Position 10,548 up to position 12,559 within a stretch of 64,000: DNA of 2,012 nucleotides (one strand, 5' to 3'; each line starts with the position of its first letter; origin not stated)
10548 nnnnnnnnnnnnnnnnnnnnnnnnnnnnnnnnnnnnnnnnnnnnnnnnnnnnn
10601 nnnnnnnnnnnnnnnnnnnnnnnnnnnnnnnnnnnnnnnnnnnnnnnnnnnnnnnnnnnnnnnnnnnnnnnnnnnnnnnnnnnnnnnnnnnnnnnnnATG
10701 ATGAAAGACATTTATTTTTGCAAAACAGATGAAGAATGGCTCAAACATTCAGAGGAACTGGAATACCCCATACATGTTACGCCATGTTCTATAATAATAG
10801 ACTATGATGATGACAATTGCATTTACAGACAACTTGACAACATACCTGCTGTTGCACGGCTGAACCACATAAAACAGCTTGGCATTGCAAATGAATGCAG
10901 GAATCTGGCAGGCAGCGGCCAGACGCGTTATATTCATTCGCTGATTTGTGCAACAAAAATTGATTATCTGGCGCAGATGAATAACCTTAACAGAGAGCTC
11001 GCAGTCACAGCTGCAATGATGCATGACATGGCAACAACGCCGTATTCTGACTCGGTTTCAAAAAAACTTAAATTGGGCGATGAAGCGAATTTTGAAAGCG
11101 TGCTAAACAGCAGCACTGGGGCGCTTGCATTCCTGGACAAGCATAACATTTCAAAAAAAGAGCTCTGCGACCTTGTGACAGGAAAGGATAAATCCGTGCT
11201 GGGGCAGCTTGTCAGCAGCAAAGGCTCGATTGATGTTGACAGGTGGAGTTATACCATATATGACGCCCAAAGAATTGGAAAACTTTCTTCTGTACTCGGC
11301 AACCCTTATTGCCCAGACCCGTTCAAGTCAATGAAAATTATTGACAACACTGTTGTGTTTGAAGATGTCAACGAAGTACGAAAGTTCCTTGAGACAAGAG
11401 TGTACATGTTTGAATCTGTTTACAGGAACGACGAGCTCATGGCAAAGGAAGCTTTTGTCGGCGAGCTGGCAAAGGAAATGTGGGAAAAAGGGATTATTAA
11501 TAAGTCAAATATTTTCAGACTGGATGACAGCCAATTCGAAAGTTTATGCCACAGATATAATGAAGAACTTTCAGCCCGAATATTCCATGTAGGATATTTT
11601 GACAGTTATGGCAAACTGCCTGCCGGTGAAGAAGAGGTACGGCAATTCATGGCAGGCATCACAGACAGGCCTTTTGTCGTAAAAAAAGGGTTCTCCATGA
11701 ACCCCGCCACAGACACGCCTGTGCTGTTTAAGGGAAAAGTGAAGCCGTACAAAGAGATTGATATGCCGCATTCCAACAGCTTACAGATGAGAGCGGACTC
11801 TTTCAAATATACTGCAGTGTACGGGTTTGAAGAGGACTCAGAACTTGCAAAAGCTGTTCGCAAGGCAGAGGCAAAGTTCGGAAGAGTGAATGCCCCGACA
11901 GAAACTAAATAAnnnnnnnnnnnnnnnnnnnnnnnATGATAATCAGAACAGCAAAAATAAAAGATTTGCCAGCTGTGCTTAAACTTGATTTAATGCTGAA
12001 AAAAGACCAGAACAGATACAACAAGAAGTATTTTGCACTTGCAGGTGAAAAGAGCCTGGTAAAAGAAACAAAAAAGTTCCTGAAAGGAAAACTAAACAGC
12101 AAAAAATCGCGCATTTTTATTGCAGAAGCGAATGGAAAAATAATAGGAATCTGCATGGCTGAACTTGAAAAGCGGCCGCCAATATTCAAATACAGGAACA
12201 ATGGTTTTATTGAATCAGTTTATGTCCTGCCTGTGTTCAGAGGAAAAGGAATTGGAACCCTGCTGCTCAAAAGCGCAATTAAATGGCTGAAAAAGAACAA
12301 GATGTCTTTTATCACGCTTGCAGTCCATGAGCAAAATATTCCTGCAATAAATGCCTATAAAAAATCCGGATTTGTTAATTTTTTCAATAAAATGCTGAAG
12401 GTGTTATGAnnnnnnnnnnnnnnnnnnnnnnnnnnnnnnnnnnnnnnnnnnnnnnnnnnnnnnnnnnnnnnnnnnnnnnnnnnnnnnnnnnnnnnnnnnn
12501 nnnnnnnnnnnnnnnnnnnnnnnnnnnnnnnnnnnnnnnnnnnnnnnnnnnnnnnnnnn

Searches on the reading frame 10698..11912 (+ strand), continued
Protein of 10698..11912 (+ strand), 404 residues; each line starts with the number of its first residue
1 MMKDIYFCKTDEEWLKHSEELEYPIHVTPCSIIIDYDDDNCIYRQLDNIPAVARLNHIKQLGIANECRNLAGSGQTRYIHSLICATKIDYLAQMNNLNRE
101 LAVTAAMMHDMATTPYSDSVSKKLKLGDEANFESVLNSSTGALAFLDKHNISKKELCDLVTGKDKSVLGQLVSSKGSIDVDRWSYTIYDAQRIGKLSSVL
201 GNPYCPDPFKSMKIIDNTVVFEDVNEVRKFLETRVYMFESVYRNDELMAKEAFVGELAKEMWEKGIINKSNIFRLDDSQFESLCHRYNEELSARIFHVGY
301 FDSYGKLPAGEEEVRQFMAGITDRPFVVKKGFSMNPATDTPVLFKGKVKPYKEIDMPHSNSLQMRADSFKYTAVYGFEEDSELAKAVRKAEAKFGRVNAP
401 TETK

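Call 62: list_cluster_members(proteins=[P0154, P0161, P0164, P0196, P0222, P0008, P0018, P0003])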
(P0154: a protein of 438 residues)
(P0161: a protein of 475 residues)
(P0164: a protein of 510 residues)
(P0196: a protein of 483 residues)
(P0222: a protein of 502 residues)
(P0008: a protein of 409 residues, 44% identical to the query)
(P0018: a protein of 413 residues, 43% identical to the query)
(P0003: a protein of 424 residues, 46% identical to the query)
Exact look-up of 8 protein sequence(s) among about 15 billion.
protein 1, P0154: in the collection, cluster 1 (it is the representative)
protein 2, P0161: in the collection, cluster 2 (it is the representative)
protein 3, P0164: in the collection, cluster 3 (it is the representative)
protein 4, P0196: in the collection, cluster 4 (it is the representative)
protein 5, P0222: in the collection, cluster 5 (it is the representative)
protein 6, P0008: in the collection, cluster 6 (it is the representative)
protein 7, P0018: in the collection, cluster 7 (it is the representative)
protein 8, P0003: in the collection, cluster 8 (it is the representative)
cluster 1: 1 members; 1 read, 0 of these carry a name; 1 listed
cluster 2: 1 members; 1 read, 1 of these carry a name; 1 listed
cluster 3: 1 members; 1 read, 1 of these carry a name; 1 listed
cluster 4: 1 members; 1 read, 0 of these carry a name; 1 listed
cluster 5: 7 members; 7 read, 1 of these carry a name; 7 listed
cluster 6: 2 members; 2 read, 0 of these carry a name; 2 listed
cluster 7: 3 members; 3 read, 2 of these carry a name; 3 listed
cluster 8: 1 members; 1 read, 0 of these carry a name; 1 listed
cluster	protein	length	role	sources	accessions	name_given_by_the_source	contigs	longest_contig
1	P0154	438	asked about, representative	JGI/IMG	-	-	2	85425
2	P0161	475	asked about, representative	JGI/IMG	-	HD superfamily phosphohydrolase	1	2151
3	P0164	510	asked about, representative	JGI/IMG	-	HD superfamily phosphohydrolase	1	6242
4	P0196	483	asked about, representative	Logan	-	-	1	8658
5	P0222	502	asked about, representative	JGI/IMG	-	-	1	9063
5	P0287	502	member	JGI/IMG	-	HD superfamily phosphohydrolase YqeK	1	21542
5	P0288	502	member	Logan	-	-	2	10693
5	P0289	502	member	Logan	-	-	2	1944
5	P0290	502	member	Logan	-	-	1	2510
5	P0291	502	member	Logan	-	-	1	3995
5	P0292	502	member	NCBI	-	-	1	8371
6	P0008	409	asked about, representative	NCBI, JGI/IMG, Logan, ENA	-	-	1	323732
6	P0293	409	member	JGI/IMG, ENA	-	-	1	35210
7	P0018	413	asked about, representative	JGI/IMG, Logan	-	HD superfamily phosphohydrolase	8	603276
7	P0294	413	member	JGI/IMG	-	HD superfamily phosphohydrolase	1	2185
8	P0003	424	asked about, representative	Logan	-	-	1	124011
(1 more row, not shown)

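Call 64: search_protein_families(library=phrogs, proteins=[window:10698-11912:+], max_evalue=0.001)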
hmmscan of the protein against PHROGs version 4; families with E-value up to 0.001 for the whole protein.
window:10698-11912:+ (404 aa): 0 families

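Call 65: find_related_loci(query=A1, collection=viral_contigs, flank=5000)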
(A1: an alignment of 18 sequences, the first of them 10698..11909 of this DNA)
Query A1 (404 aa) in viral_contigs; peptide patterns used: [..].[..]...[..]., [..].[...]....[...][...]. (x = any residue, [..] = any of these).
16 stretches matched a pattern, but none encodes a relative of the query by tblastn (E <= 1e-3).

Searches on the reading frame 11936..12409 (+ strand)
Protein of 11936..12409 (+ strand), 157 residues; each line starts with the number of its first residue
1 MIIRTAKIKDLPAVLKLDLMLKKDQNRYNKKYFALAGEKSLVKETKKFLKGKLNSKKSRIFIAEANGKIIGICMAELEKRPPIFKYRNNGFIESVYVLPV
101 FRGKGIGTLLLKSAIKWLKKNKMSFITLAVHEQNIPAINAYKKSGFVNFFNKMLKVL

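Call 3: search_protein_families(library=pfam, proteins=[window:11936-12409:+], max_evalue=0.01)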
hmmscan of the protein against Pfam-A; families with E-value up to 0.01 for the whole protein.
window:11936-12409:+ (157 aa): 8 families
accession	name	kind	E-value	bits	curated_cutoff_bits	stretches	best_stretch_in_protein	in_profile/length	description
PF00583.31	Acetyltransf_1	-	9e-21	74.8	20.7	1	53-146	28-116/116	Acetyltransferase (GNAT) family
PF13508.13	Acetyltransf_7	-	2.4e-14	53.9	27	1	57-147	2-83/84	Acetyltransferase (GNAT) domain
PF13673.13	Acetyltransf_10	-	3.6e-12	46.8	23.6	1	48-149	21-110/128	Acetyltransferase (GNAT) domain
PF13420.13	Acetyltransf_4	-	5.9e-11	43.1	24.3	1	3-147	1-135/155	Acetyltransferase (GNAT) domain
PF08445.16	FR47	-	1.1e-07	32.1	22.1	1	87-149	19-80/86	FR47-like protein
PF13302.13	Acetyltransf_3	-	4e-07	31.3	25.4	1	2-147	3-138/138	Acetyltransferase (GNAT) domain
PF13527.13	Acetyltransf_9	-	0.00038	20.9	25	1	29-132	28-115/127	Acetyltransferase (GNAT) domain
PF14542.12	Acetyltransf_CG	-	0.0021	18.6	30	1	91-124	26-59/80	GCN5-related N-acetyl-transferase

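Call 4: search_protein_families(library=padloc, proteins=[window:11936-12409:+], max_evalue=0.01)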
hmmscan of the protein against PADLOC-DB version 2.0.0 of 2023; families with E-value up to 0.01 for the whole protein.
window:11936-12409:+ (157 aa): 1 family
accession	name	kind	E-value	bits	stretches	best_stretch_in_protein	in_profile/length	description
PDLC04421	PDC-M11A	-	1.7e-05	21.7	1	52-149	188-286/486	-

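Call 5: search_protein_families(library=ncbifam, proteins=[window:11936-12409:+], max_evalue=0.01)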
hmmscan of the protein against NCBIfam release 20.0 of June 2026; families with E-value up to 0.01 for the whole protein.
window:11936-12409:+ (157 aa): 31 families (the best 25 are shown)
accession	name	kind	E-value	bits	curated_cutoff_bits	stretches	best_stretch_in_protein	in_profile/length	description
TIGR01575.1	rimI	equivalog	2.8e-11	43.7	86.4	1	45-147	19-113/132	ribosomal protein S18-alanine N-acetyltransferase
NF053587.1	SpmdActasePaiA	equivalog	3.3e-09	36.7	250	1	47-148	48-149/172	spermidine/spermine N(1)-acetyltransferase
NF002959.0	PRK03624.1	equivalog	4.6e-09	36.1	124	1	49-146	40-129/147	GNAT family acetyltransferase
NF000487.1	stat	exception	4.5e-08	32.8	420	1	87-147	102-162/189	streptothricin N-acetyltransferase STAT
NF043067.1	AAC_6p_group_E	equivalog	4.9e-08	32.9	140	1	43-146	23-127/140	aminoglycoside 6'-N-acetyltransferase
NF040503.1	resist_ArsN1a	equivalog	1.7e-07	31.2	170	1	44-147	36-134/159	arsinothricin resistance N-acetyltransferase ArsN1 family A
NF007807.0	PRK10514.1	equivalog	6.3e-07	29.4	134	1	77-147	58-123/147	acetyltransferase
TIGR03448.1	mycothiol_MshD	equivalog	1.1e-06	28.2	163.1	1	92-148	228-287/294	mycothiol synthase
NF000360.1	sat4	exception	2.7e-06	27.6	380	1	87-146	94-153/180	streptothricin N-acetyltransferase Sat4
NF008212.0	PRK10975.1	equivalog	6.2e-06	26.2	219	1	97-146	171-220/232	dTDP-4-amino-4,6-dideoxy-D-galactose acyltransferase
NF000158.2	AAC_6p_Il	exception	8.5e-06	25.8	270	1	44-146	37-139/152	aminoglycoside N-acetyltransferase AAC(6')-Il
NF000358.1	sat2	exception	1e-05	25.4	360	1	91-147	85-141/174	streptothricin N-acetyltransferase Sat2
TIGR03103.1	trio_acet_GNAT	equivalog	1.3e-05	24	569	1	38-148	103-214/547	N-acetylglutaminylglutamine synthetase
NF007853.0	PRK10562.1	equivalog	3.3e-05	24.2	125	1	89-147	68-121/146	N-acetyltransferase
NF000507.1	AAC_6p_Ie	exception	5e-05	23.4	450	1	98-147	104-154/201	aminoglycoside N-acetyltransferase AAC(6')-Ie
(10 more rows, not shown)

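Call 45: find_homologous_proteins(query=window:11936-12406:+)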
Query window:11936-12406:+ (157 aa): 1 proteins with E <= 0.001 among 61 candidates.
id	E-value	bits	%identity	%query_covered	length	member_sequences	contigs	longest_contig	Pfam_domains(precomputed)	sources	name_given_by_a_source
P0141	1.8e-89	315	97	100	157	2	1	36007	PF13673.14,PF13420.14,PF13302.14,PF13508.14,PF08445.17,PF00583.32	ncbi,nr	ncbi:MAG: GNAT family N-acetyltransferase [Candidatus Nanoarchaeia archaeon]|nr:GNAT family N-acetyl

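Call 64: search_protein_families(library=phrogs, proteins=[window:11936-12409:+], max_evalue=0.001)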
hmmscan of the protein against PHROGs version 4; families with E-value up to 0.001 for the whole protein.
window:11936-12409:+ (157 aa): 6 families
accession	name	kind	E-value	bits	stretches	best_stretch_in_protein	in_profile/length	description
phrog_1249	-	other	2.8e-21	77.1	1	1-149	8-149/180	acetyltransferase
phrog_3810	-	other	1.5e-17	65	1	48-157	50-153/155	acetyltransferase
phrog_21214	-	other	5.4e-07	30.7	1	43-150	38-126/129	acetyltransferase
phrog_20341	-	other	1.7e-05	26.2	1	86-147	93-154/180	acetyltransferase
phrog_8663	-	unknown function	0.00027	21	1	57-148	194-277/314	-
phrog_29599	-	unknown function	0.00038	20.6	1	98-147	104-154/479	-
